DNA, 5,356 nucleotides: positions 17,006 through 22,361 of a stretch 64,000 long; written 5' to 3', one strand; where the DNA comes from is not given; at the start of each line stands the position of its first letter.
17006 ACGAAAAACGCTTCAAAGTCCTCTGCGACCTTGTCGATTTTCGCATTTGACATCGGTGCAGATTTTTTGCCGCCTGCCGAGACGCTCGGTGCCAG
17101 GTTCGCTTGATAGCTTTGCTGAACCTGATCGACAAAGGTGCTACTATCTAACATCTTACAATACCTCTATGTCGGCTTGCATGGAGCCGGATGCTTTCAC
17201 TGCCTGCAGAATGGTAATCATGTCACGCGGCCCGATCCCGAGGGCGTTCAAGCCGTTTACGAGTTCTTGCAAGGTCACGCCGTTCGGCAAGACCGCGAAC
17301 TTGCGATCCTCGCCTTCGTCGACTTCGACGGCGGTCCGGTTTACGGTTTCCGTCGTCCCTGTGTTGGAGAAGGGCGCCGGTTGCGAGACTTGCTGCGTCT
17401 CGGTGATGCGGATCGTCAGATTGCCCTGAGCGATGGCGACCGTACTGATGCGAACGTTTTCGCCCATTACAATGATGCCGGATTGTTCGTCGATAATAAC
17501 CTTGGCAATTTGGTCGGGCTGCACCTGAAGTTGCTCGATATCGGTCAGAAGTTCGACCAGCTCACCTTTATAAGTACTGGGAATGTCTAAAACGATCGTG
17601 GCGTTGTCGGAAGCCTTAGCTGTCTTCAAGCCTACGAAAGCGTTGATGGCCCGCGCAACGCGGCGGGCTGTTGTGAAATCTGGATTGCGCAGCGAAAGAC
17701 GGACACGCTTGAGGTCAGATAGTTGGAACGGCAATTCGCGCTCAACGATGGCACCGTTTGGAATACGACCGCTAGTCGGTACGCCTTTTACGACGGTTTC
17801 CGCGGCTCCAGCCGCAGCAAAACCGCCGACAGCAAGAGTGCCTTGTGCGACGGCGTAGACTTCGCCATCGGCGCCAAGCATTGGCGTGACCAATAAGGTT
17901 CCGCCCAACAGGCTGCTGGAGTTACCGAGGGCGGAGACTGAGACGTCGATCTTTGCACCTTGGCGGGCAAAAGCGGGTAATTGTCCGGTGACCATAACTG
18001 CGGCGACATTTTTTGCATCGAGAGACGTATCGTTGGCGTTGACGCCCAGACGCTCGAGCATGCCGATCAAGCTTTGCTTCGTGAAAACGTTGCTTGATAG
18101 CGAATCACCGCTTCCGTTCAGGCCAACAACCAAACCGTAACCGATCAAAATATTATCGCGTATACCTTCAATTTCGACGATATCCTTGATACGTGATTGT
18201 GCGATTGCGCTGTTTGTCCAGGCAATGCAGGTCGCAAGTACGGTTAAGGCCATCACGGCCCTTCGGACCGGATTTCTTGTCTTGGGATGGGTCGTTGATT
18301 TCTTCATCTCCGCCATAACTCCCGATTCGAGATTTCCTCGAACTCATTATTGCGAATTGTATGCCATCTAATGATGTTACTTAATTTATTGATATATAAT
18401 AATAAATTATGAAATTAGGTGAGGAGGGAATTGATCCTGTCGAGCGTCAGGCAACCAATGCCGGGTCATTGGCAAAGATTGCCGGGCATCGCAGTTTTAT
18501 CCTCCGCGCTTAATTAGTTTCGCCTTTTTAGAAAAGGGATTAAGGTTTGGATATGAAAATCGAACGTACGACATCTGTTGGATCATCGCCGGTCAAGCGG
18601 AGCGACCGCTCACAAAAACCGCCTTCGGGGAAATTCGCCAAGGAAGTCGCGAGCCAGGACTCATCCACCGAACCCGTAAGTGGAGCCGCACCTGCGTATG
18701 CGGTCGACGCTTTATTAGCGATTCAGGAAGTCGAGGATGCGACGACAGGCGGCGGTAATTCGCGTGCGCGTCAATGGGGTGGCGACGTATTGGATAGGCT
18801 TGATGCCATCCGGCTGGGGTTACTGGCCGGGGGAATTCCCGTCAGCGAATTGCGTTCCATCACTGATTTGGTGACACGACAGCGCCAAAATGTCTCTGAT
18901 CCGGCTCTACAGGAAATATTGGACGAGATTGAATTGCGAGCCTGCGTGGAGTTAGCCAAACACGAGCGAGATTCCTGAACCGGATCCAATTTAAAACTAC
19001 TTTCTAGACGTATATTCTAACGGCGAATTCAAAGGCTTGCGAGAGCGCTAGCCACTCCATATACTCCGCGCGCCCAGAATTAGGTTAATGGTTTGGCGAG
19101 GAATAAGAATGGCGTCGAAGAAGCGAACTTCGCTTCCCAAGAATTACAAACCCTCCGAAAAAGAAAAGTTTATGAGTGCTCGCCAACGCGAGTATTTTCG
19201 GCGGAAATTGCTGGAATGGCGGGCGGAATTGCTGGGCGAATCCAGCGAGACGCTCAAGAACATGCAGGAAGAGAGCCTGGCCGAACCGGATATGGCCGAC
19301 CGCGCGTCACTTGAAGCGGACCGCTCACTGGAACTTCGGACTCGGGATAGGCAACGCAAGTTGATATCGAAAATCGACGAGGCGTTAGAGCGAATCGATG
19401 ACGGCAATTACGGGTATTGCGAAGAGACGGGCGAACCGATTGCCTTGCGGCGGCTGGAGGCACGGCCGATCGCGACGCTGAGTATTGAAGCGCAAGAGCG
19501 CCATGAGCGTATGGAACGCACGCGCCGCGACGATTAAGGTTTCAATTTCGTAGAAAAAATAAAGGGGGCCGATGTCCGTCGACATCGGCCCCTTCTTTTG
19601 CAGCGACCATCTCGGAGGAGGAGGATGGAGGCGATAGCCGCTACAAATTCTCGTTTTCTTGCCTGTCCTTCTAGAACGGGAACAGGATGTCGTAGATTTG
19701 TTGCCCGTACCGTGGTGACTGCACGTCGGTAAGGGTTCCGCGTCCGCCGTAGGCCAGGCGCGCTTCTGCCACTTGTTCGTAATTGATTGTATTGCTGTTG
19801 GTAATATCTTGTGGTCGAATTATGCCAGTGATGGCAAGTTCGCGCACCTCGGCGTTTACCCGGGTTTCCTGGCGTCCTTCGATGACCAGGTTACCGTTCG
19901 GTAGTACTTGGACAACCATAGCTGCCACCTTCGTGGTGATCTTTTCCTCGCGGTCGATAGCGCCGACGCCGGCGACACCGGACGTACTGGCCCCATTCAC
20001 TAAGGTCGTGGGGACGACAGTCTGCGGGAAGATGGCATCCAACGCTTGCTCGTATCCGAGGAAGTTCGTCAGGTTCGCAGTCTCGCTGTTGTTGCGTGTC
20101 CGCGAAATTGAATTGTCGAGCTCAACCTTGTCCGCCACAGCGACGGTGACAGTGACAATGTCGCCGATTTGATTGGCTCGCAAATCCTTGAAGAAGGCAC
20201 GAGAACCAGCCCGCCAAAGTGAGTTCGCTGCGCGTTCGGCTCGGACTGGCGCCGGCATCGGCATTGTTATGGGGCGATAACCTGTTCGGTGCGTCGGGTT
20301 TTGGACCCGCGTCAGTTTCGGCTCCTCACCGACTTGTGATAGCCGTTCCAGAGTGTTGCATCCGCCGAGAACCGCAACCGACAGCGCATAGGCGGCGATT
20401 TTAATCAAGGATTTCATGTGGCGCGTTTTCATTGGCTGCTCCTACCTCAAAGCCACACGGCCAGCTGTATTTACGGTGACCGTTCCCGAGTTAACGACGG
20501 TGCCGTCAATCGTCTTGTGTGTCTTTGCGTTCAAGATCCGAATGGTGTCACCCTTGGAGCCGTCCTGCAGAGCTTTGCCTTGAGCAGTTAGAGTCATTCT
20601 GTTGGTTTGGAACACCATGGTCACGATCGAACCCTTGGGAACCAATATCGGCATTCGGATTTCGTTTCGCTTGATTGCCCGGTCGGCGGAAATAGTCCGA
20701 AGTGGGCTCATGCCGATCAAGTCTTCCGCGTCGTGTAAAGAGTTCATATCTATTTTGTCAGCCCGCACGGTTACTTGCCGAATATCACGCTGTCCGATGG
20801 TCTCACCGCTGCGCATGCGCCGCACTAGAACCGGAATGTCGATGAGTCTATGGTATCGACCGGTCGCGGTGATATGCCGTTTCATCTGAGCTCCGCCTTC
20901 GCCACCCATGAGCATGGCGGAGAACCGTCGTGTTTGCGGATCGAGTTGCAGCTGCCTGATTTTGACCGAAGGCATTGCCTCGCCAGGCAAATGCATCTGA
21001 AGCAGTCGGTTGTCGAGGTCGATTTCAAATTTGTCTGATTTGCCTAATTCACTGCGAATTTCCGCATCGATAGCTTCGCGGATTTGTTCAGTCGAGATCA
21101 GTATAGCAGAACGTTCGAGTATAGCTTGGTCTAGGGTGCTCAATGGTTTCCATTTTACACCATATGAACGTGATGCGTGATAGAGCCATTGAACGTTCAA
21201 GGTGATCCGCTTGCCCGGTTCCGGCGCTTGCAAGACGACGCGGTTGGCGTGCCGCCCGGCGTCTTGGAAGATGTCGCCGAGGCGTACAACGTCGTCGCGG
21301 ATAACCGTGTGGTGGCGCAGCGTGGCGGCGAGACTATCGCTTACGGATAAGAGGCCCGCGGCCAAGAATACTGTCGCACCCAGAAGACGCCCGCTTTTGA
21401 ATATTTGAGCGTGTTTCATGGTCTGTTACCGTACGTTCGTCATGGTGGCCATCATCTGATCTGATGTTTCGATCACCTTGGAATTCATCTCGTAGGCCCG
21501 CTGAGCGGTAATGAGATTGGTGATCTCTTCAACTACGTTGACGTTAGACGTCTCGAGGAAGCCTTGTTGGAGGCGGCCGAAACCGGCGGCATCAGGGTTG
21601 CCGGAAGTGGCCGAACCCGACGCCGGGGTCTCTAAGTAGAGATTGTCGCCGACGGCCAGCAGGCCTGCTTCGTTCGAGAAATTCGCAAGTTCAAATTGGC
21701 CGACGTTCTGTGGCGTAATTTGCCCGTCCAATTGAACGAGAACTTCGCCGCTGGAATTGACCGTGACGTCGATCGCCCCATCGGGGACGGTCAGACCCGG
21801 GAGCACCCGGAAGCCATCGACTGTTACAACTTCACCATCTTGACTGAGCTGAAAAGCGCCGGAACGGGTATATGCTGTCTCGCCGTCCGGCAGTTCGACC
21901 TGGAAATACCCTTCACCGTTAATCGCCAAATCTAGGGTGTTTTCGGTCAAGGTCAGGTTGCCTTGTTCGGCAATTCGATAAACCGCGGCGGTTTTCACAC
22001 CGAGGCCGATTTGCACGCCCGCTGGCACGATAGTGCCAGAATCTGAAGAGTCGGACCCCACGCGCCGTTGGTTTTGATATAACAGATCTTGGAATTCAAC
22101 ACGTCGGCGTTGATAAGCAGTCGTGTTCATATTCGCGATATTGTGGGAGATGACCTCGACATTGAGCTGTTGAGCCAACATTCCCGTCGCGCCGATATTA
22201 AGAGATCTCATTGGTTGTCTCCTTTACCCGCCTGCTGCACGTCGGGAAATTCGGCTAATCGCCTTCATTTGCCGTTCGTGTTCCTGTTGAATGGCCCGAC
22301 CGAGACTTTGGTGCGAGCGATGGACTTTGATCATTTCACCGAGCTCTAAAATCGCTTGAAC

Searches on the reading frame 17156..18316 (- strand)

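Call 62: search_protein_families(library=pfam, proteins=[window:17156-18316:-], max_evalue=0.001)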
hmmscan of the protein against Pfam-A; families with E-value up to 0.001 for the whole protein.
window:17156-18316:- (386 aa): 1 family
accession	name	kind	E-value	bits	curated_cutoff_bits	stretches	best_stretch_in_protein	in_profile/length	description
PF02119.21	FlgI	-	2.5e-135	451.3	25.3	1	42-385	1-343/343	Flagellar P-ring protein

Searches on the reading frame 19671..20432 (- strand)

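Call 7: search_protein_families(library=pfam, proteins=[window:19671-20432:-], max_evalue=0.01)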
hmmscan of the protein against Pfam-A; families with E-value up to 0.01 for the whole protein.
window:19671-20432:- (253 aa): 1 family
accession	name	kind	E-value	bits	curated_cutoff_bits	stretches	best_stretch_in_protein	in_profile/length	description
PF02107.21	FlgH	-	7.9e-51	172.5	27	1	67-252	2-172/172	Flagellar L-ring protein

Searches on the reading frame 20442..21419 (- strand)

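Call 7: search_protein_families(library=pfam, proteins=[window:20442-21419:-], max_evalue=0.01)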
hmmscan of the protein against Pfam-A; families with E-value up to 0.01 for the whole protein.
window:20442-21419:- (325 aa): 1 family
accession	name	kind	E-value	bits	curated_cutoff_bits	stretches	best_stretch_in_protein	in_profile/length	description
PF13144.11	ChapFlgA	-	1e-27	97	23.8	1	195-316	3-122/122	Chaperone for flagella basal body P-ring formation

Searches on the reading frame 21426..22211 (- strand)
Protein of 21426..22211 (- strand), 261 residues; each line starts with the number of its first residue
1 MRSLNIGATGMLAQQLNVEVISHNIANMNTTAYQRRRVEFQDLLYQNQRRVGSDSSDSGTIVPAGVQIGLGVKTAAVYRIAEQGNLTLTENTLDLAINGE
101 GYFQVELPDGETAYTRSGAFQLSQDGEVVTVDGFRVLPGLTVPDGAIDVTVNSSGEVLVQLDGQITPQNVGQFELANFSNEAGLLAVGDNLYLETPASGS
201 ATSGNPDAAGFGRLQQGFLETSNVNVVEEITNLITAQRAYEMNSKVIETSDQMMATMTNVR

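Call 7: search_protein_families(library=pfam, proteins=[window:21426-22211:-], max_evalue=0.01)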
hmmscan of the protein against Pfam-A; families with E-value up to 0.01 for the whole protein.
window:21426-22211:- (261 aa): 4 families
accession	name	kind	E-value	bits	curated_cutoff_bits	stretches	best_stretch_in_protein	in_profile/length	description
PF22692.1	LlgE_F_G_D1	-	1.7e-24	86.2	27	1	96-158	1-63/64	Flagellar hook protein FlgE/F/G D1 domain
PF06429.18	Flg_bbr_C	-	3.2e-22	78.2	23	1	215-259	1-45/46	Flagellar basal body rod FlgEFG protein C-terminal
PF00460.25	Flg_bb_rod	-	7.8e-08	32.6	20.7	1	4-34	1-31/31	Flagella basal body rod protein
PF23805.1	DUF7180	-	0.0073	17.4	27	0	153-185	28-60/79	Family of unknown function (DUF7180)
